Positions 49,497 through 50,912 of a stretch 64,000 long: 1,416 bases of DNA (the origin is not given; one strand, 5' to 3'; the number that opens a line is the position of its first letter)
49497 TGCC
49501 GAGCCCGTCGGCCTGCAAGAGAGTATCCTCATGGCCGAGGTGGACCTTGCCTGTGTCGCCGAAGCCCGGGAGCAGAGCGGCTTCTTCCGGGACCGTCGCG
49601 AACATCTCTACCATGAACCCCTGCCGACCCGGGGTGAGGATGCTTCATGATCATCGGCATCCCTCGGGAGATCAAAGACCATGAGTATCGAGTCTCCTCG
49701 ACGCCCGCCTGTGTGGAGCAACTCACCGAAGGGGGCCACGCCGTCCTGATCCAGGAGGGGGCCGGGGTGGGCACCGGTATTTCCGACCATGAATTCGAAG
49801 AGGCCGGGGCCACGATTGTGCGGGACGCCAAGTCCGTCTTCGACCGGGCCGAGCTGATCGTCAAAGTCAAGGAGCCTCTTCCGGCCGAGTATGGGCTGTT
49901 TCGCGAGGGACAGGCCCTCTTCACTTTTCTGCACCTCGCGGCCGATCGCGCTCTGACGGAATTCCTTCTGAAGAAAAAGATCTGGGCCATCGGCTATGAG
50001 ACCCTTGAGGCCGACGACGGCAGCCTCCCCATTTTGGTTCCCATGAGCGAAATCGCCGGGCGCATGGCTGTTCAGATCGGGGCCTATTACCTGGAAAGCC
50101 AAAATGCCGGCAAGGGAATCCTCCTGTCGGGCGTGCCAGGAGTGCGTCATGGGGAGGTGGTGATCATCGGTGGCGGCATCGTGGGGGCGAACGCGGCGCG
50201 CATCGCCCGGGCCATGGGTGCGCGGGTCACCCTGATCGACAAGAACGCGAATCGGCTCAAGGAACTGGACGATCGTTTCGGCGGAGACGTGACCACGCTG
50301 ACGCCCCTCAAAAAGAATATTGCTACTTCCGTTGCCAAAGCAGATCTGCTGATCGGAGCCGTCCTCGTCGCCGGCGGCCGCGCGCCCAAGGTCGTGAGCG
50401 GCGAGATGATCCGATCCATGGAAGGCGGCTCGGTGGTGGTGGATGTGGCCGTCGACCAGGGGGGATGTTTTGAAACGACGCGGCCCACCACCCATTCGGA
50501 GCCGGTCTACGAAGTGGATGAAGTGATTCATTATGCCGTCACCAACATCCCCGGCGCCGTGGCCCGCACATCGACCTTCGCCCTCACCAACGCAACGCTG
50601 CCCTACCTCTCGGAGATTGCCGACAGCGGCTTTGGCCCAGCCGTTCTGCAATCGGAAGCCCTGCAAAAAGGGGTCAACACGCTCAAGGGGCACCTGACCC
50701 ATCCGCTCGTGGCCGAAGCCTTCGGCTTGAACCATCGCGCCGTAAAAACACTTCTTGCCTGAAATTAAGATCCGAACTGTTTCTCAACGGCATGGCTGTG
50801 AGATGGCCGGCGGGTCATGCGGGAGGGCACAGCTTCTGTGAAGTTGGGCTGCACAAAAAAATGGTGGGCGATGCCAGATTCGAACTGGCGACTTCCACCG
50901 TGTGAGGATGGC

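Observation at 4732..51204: Family of MITE-like miniature inverted-repeat elements: seven copies in 64 kb, including minimal hairpin-only versions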

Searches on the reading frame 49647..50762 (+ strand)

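Call 33: search_protein_families(library=pfam, proteins=[window:49647-50762:+])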
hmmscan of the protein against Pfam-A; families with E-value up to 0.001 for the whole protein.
window:49647-50762:+ (371 aa): 12 families
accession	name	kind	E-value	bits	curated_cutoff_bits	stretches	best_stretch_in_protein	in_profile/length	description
PF01262.27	AlaDh_PNT_C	-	2.3e-81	272.8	23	1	141-352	1-213/214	Alanine dehydrogenase/PNT, C-terminal domain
PF05222.21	AlaDh_PNT_N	-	2.6e-45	154.4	30.4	1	4-137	1-136/136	Alanine dehydrogenase/PNT, N-terminal domain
PF00070.33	Pyr_redox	-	3.9e-06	27.7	22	1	171-212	2-43/82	Pyridine nucleotide-disulphide oxidoreductase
PF07992.20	Pyr_redox_2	-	1.1e-05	25.5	26.1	1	164-211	142-185/291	Pyridine nucleotide-disulphide oxidoreductase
PF01266.30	DAO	-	3.3e-05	24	27.9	1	171-200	2-31/353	FAD dependent oxidoreductase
PF02254.24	TrkA_N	-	4e-05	24.3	23.8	1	171-211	1-41/116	TrkA-N domain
PF01488.26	Shikimate_DH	-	9.2e-05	23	24.3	1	167-269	11-113/138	Shikimate / quinate 5-dehydrogenase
PF13450.12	NAD_binding_8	-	0.00021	21.9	21.9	0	173-201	1-29/68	NAD(P)-binding Rossmann-like domain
PF02826.25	2-Hacid_dh_C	-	0.00029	20.7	25.1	0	166-266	34-125/178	D-isomer specific 2-hydroxyacid dehydrogenase, NAD binding domain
PF01134.28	GIDA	-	0.00034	20.2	22.1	1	171-207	2-38/391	Glucose inhibited division protein A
PF00107.32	ADH_zinc_N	-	0.00079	19.8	31.8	0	179-219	2-41/129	Zinc-binding dehydrogenase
PF02737.24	3HCDH_N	-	0.00092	19.6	22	0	171-217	2-48/180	3-hydroxyacyl-CoA dehydrogenase, NAD binding domain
